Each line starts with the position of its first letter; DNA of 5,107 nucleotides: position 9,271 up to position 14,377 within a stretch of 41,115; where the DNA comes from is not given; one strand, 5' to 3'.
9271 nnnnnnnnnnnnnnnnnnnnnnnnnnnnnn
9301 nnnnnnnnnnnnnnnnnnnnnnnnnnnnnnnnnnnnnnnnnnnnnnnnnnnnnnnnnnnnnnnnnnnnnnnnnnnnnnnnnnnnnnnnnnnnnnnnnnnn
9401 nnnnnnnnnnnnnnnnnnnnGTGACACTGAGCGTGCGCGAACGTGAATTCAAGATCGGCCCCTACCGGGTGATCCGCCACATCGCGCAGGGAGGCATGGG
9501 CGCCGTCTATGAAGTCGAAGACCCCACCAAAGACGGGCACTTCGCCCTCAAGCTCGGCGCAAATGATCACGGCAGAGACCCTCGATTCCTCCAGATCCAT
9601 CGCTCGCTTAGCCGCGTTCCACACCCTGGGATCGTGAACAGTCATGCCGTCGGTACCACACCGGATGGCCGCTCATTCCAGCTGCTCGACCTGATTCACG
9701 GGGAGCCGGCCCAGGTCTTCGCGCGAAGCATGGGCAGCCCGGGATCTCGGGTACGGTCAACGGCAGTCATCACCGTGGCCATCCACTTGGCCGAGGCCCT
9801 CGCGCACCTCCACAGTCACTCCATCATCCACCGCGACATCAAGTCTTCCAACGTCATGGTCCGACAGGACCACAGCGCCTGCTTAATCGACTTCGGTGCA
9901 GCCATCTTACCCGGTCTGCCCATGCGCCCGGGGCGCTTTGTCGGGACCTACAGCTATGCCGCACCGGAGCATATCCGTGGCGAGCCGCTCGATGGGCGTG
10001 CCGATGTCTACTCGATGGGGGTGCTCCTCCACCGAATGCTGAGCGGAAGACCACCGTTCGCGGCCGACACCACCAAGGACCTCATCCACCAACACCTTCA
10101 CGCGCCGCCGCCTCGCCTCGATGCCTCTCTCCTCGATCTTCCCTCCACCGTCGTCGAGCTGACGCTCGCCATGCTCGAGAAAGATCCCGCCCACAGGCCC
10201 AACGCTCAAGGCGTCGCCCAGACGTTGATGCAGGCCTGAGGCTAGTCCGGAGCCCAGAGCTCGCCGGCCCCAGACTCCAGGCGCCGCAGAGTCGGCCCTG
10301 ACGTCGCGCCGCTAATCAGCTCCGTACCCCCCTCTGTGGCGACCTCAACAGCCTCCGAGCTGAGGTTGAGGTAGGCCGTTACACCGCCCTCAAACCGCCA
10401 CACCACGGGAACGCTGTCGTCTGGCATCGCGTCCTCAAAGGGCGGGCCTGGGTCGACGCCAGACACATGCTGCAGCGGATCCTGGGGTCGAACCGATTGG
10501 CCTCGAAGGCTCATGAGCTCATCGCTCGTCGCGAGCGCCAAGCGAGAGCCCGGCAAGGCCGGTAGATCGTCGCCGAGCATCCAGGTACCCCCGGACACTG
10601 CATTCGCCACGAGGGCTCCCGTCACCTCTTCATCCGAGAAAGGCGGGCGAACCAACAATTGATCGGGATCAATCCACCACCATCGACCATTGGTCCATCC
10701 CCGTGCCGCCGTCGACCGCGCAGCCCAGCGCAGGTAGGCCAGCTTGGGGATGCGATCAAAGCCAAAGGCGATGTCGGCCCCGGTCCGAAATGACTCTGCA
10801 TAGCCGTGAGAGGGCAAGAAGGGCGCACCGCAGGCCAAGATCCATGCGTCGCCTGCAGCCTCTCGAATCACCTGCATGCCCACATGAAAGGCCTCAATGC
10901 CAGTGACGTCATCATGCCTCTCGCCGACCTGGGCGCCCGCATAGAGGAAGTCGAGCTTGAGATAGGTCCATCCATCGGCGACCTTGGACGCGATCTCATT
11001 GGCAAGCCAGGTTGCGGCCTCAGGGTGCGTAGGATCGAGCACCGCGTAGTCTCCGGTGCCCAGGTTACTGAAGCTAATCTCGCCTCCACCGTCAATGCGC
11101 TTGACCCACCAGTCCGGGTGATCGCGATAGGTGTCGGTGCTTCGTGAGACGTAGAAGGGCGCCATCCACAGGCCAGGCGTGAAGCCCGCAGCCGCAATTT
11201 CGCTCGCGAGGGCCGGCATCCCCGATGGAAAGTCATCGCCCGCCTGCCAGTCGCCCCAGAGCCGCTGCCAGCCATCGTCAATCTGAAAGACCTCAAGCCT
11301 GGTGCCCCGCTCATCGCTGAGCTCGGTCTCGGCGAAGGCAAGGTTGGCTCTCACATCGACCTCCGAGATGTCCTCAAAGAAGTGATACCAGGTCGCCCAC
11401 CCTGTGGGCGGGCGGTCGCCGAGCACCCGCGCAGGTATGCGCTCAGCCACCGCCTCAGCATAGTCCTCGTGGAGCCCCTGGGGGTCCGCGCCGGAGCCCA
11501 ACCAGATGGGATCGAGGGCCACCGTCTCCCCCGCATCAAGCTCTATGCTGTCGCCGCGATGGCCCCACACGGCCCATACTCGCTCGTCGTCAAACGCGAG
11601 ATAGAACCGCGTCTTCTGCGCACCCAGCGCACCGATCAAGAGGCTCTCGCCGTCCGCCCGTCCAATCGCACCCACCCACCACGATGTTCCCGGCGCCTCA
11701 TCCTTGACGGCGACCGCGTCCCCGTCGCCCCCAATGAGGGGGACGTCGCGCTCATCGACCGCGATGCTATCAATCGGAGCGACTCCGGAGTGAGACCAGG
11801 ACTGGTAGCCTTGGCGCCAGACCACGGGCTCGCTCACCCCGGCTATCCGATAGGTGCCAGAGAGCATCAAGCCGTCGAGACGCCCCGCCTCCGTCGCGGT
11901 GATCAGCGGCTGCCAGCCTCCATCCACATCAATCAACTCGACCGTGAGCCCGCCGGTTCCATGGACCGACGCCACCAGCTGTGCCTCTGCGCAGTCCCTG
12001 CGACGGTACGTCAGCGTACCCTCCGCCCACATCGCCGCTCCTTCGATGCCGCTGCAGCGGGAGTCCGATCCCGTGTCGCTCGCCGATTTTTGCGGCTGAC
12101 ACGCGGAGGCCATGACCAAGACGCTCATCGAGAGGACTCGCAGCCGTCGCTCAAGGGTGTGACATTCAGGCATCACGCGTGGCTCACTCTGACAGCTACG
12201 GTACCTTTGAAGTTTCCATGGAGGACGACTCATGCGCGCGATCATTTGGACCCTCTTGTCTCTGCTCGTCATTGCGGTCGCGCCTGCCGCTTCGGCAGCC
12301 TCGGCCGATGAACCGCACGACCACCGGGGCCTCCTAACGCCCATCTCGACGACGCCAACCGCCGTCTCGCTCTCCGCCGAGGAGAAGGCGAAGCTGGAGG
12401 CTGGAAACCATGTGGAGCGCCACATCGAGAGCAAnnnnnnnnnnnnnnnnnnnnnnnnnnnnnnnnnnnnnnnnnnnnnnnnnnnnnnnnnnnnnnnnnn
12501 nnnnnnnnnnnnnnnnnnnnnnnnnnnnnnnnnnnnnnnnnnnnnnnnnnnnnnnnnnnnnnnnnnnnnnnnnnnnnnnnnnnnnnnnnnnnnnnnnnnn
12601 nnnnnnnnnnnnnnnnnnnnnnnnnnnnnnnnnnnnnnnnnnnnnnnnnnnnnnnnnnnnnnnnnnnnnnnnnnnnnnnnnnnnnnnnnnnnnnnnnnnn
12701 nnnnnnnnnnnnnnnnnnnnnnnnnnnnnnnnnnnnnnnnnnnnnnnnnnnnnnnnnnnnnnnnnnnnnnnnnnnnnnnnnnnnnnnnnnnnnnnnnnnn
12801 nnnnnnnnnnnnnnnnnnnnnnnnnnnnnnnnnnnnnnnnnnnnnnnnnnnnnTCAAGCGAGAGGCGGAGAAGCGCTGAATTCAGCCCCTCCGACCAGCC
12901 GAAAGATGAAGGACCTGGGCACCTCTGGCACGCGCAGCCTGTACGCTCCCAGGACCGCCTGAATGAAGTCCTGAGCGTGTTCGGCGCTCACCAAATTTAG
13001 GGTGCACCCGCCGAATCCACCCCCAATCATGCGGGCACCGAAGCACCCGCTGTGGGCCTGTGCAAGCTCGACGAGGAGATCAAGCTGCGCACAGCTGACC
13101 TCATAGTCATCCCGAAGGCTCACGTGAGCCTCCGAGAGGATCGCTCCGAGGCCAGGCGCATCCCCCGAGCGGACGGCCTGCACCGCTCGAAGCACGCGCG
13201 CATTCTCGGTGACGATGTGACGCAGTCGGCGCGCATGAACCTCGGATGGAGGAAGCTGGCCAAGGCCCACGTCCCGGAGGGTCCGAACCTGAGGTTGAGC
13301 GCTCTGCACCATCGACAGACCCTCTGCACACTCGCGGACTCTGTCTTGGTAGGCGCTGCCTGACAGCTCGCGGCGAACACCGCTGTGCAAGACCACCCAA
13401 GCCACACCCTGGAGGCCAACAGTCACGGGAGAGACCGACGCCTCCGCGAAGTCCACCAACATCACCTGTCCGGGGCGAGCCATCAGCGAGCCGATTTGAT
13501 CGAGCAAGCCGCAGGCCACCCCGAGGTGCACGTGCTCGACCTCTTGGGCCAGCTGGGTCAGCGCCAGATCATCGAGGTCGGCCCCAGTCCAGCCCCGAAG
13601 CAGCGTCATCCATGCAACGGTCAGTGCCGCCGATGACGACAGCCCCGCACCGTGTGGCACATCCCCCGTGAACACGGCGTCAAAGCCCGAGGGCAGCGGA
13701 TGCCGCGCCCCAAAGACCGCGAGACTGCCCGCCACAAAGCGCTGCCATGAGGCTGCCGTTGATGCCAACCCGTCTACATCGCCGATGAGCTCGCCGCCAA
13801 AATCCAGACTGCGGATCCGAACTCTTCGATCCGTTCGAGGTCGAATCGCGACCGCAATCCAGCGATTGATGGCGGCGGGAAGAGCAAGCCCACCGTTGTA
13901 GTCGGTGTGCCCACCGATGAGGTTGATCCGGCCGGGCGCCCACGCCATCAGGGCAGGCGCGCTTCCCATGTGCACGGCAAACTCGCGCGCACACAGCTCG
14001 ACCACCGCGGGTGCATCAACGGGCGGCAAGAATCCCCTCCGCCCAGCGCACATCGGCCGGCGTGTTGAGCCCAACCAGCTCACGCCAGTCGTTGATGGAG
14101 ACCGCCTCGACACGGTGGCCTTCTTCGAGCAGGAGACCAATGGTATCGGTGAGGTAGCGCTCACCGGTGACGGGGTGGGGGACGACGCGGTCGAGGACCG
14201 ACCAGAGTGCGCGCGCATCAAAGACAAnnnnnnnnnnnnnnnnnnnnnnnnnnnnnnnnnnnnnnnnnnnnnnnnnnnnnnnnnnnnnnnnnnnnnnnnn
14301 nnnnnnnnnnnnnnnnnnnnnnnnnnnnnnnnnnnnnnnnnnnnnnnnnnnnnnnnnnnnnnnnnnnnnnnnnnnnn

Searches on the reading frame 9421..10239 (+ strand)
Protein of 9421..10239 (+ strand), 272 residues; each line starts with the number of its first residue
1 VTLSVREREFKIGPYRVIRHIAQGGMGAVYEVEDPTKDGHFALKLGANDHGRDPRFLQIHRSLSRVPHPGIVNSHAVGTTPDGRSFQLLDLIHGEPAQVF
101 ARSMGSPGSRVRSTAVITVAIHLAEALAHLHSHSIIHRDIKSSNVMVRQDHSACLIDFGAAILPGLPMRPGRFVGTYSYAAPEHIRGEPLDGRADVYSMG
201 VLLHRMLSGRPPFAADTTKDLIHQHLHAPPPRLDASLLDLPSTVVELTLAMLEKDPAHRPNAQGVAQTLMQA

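Call 28: search_protein_families(library=pfam, proteins=[window:9421-10239:+], max_evalue=0.001)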
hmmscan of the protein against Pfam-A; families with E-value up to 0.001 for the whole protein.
window:9421-10239:+ (272 aa): 4 families
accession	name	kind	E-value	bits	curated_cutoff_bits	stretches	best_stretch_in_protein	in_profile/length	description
PF00069.31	Pkinase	-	2.8e-37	129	31.7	1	15-267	1-259/263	Protein kinase domain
PF07714.23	PK_Tyr_Ser-Thr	-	5.8e-21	75.4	23.1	1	17-268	3-257/258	Protein tyrosine and serine/threonine kinase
PF01636.29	APH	-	2.7e-05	24.5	23.2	1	124-161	156-197/239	Phosphotransferase enzyme family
PF17667.7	Pkinase_fungal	-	0.00054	19.2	24.1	1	117-188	289-368/387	Fungal protein kinase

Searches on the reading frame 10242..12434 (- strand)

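Call 28: search_protein_families(library=pfam, proteins=[window:10242-12434:-], max_evalue=0.001)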
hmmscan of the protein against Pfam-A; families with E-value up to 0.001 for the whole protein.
window:10242-12434:- (730 aa): 2 families
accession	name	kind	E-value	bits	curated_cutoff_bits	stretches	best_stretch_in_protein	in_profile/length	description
PF02065.24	Melibiase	-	4.5e-12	46.1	27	1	376-497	68-192/347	Melibiase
PF01055.32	Glyco_hydro_31_2nd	-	1.4e-06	28.4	23.5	1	374-496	32-156/328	Glycosyl hydrolases family 31 TIM-barrel domain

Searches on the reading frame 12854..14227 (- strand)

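Call 28: search_protein_families(library=pfam, proteins=[window:12854-14227:-], max_evalue=0.001)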
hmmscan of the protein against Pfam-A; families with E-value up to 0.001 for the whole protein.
window:12854-14227:- (457 aa): 3 families
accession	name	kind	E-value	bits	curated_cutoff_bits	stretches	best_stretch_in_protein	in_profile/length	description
PF10509.15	GalKase_gal_bdg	-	5.6e-17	61.5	23.1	1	82-130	2-49/49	Galactokinase galactose-binding signature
PF00288.32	GHMP_kinases_N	-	4.6e-15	56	22.3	1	172-249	10-85/87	GHMP kinases N terminal domain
PF08544.19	GHMP_kinases_C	-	4.9e-08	33.7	21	1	349-425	2-79/85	GHMP kinases C terminal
